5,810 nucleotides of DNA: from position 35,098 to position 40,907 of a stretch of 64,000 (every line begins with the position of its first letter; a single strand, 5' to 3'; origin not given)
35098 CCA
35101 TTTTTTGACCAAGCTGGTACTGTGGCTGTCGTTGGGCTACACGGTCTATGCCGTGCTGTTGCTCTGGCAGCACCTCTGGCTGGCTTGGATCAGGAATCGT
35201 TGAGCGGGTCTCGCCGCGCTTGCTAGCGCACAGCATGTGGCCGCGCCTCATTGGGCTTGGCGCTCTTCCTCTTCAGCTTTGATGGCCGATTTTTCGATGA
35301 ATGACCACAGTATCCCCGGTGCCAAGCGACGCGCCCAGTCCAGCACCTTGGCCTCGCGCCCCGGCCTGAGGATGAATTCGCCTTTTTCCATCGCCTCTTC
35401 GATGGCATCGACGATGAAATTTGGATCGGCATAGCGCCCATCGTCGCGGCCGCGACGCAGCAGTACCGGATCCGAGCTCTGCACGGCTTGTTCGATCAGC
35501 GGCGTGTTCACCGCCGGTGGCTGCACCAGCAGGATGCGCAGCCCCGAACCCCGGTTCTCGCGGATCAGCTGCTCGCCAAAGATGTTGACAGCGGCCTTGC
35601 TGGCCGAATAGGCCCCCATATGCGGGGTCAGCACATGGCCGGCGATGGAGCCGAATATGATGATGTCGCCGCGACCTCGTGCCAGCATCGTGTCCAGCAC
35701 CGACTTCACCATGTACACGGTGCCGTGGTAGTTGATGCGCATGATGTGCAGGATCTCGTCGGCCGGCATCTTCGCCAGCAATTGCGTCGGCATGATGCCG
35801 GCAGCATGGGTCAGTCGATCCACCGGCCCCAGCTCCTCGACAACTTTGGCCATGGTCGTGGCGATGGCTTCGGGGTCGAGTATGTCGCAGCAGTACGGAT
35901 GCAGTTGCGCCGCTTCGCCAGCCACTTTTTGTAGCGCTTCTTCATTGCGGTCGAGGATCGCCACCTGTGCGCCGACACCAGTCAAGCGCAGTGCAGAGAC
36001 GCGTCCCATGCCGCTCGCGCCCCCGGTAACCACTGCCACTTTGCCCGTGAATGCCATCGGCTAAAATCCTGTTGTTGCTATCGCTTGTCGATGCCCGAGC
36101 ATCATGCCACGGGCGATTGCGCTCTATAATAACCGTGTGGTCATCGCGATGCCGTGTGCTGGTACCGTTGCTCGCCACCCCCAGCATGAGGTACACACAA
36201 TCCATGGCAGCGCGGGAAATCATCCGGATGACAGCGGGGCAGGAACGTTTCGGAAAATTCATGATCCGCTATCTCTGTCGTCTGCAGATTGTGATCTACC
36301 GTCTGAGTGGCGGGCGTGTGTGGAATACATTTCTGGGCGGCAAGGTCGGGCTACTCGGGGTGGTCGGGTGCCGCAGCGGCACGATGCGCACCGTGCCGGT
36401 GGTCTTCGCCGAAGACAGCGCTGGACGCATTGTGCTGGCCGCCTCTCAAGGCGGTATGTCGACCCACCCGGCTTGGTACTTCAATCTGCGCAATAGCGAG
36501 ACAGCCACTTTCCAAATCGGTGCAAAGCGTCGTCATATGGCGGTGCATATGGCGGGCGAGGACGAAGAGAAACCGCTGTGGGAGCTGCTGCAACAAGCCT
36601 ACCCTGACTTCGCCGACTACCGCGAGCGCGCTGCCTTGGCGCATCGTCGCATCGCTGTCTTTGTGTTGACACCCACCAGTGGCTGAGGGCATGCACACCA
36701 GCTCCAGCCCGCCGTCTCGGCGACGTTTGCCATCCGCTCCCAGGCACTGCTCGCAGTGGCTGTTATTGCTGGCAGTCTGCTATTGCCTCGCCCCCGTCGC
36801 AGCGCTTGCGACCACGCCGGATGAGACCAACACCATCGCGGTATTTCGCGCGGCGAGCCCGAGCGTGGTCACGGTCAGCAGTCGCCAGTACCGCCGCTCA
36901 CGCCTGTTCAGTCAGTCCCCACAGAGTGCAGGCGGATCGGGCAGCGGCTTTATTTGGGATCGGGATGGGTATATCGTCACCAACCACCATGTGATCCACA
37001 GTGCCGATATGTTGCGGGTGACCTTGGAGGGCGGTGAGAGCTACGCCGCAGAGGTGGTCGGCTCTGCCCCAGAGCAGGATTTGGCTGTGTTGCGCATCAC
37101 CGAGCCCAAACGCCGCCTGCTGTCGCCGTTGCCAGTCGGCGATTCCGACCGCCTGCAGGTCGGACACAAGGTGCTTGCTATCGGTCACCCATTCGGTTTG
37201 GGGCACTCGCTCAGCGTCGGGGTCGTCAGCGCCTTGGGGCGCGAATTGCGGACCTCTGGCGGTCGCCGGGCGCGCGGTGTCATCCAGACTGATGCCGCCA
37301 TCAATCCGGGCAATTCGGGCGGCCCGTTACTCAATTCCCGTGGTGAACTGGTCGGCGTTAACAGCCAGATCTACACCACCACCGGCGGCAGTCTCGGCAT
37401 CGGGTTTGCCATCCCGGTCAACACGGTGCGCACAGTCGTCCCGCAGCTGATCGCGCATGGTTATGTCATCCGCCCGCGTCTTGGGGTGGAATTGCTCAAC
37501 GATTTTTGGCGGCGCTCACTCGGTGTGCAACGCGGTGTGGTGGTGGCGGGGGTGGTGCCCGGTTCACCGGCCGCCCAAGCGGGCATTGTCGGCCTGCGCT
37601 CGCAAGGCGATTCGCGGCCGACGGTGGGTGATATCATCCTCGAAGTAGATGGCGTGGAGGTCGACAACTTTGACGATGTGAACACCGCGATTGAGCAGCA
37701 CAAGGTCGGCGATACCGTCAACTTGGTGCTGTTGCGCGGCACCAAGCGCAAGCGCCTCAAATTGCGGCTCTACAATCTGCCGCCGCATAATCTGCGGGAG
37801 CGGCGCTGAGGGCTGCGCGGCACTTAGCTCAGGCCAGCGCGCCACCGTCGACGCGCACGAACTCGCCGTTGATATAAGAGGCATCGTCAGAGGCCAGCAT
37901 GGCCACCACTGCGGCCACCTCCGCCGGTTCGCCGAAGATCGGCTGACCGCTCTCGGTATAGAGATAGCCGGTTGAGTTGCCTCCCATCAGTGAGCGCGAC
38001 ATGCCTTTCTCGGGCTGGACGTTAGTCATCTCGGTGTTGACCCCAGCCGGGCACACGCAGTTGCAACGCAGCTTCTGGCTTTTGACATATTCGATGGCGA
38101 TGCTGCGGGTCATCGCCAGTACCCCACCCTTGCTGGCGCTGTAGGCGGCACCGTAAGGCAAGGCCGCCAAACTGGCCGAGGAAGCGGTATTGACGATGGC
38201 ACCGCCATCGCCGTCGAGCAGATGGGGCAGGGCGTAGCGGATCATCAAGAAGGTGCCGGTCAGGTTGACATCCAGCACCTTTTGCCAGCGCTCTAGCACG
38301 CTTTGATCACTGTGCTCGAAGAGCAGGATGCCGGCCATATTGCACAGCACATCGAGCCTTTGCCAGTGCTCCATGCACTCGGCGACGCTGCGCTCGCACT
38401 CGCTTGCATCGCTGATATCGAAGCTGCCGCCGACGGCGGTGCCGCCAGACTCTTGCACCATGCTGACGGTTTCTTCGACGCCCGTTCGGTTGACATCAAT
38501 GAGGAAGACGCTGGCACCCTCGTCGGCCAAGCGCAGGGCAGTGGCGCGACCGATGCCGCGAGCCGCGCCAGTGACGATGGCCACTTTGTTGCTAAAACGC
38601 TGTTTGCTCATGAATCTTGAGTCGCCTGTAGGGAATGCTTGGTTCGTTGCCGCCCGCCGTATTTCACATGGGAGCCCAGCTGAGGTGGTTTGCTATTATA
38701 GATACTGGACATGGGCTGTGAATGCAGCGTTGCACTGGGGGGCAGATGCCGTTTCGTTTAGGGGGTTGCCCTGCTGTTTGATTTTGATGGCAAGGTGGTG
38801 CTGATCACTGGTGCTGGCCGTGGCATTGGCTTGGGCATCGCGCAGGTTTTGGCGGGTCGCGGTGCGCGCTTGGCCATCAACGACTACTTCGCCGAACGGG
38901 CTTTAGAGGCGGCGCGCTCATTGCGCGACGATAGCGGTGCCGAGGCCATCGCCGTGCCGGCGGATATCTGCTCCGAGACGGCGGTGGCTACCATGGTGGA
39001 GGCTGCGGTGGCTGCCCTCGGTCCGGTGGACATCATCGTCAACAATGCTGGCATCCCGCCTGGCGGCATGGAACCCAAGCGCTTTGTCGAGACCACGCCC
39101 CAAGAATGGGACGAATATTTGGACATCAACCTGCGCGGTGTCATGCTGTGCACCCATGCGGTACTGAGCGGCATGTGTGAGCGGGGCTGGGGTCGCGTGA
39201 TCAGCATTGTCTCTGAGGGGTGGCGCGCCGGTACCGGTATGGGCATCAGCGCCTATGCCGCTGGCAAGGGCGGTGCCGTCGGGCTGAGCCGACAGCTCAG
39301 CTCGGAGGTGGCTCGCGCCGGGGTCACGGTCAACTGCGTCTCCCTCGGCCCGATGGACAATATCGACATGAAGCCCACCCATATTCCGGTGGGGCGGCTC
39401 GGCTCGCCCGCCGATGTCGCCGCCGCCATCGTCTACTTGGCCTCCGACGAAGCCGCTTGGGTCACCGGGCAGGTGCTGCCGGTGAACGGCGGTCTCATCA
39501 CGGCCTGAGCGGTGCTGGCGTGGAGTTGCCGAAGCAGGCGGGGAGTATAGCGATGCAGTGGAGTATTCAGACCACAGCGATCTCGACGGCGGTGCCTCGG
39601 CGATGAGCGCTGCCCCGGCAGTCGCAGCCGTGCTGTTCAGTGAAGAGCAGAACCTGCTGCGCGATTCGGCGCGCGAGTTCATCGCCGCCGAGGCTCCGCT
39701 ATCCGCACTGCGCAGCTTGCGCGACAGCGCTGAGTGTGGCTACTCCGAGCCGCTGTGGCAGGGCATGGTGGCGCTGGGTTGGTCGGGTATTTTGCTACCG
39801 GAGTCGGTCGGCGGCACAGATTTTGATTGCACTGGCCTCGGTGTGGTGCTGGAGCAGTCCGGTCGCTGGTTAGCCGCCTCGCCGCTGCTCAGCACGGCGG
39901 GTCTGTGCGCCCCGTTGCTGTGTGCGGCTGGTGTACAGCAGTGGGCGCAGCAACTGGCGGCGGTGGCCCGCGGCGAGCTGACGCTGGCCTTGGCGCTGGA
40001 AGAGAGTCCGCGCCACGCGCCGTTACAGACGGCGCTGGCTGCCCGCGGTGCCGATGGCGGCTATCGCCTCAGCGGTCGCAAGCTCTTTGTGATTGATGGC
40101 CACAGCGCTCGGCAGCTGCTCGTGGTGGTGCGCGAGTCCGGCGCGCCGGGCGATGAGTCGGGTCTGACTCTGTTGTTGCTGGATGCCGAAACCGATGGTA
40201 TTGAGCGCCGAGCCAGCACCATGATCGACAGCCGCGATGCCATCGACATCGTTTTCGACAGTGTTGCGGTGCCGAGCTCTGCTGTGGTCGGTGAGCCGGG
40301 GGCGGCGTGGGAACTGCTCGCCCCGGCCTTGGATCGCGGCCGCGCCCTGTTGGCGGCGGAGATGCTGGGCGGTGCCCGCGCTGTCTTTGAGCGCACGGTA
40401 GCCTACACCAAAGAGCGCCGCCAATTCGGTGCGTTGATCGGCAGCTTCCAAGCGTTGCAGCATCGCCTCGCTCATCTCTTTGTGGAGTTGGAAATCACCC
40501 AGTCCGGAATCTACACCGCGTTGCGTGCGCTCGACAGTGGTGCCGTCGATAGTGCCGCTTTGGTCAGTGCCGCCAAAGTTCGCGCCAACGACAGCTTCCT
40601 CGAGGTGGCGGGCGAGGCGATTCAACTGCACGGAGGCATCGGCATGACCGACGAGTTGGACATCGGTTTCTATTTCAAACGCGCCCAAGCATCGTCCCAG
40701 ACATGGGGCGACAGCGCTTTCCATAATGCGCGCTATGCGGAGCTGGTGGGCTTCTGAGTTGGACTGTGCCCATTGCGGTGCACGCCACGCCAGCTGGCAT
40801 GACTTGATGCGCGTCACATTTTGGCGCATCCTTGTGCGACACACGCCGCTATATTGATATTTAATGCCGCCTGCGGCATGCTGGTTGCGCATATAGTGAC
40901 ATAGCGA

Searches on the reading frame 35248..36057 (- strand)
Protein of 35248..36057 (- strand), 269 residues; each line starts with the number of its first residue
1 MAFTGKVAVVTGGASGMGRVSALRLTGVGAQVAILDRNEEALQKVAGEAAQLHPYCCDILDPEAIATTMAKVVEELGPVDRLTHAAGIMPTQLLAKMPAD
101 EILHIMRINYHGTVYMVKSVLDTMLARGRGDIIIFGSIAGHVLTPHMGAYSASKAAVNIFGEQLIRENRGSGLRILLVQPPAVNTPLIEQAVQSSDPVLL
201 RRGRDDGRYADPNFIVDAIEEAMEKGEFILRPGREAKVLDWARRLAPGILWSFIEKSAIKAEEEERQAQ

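Call 19: search_protein_families(library=pfam, proteins=[window:35248-36057:-], max_evalue=0.001)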
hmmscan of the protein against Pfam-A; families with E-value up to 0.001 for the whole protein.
window:35248-36057:- (269 aa): 3 families
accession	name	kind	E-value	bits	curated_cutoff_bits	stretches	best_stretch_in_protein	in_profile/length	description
PF00106.31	adh_short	-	1.7e-44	152.1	26.6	1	6-191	1-190/195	short chain dehydrogenase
PF13561.12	adh_short_C2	-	2.1e-31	109.8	27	1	14-192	3-185/236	Enoyl-(Acyl carrier protein) reductase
PF08659.16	KR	-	6.8e-15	55.9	22.6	1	9-174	4-169/180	KR domain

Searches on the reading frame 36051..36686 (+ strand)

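Call 19: search_protein_families(library=pfam, proteins=[window:36051-36686:+], max_evalue=0.001)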
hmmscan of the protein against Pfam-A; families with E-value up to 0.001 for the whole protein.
window:36051-36686:+ (211 aa): 1 family
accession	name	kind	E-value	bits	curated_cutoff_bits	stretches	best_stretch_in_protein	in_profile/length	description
PF04075.20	F420H2_quin_red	-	4.9e-23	82.1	22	1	76-208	2-130/130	F420H(2)-dependent quinone reductase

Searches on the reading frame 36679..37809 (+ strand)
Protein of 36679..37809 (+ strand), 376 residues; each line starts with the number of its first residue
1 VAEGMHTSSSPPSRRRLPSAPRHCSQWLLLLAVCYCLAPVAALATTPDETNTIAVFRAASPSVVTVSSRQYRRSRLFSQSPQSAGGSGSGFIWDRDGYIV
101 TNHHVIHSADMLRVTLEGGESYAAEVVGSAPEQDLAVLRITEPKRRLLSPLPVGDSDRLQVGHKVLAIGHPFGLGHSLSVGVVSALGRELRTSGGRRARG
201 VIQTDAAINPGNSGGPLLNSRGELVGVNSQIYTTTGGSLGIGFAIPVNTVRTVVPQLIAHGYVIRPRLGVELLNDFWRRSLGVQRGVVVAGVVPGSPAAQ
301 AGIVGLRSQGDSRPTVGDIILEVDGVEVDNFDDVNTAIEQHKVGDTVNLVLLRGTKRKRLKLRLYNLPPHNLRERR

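Call 19: search_protein_families(library=pfam, proteins=[window:36679-37809:+], max_evalue=0.001)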
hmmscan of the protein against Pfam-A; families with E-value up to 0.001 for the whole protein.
window:36679-37809:+ (376 aa): 6 families
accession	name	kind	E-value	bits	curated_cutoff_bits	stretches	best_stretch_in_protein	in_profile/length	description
PF13365.12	Trypsin_2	-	3.9e-36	125.4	27.6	1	88-227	1-144/144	Trypsin-like peptidase domain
PF00089.32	Trypsin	-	5.3e-21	75.9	20.6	1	88-253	27-219/220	Trypsin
PF13180.12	PDZ_2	-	1.5e-13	51.3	27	1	277-363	12-79/80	PDZ domain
PF17820.7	PDZ_6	-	5e-07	29.8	27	0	316-353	18-54/54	PDZ domain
PF00595.29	PDZ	-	2.1e-05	25.2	23.2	1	277-351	21-80/81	PDZ domain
PF10459.15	Peptidase_S46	-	0.0005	19.3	22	0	205-228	627-650/698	Peptidase S46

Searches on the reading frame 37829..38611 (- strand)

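Call 19: search_protein_families(library=pfam, proteins=[window:37829-38611:-], max_evalue=0.001)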
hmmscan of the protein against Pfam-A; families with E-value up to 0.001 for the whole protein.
window:37829-38611:- (260 aa): 4 families
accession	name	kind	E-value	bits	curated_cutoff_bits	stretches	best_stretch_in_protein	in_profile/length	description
PF13561.12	adh_short_C2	-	1e-55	189.4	27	1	15-257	1-234/236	Enoyl-(Acyl carrier protein) reductase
PF00106.31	adh_short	-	5.8e-54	183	26.6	1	9-199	1-190/195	short chain dehydrogenase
PF08659.16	KR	-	2.1e-09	38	22.6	1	12-160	4-152/180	KR domain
PF23441.1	SDR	-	2.1e-07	31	27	1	7-197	6-200/258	SDR-like rossmann domain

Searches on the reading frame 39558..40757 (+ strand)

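Call 19: search_protein_families(library=pfam, proteins=[window:39558-40757:+], max_evalue=0.001)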
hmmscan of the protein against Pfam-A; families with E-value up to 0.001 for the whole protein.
window:39558-40757:+ (399 aa): 4 families
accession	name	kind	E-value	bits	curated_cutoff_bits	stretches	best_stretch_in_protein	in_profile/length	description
PF00441.29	Acyl-CoA_dh_1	-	6e-29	101.6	22.4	1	251-388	4-140/150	Acyl-CoA dehydrogenase, C-terminal domain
PF02771.21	Acyl-CoA_dh_N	-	1.1e-12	48.7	22.9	1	28-140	1-113/113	Acyl-CoA dehydrogenase, N-terminal domain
PF02770.24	Acyl-CoA_dh_M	-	2e-06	28.3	33.3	1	156-235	16-96/97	Acyl-CoA dehydrogenase, middle domain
PF08028.16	Acyl-CoA_dh_2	-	1e-05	26.3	22.7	1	264-366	2-113/134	Acyl-CoA dehydrogenase, C-terminal domain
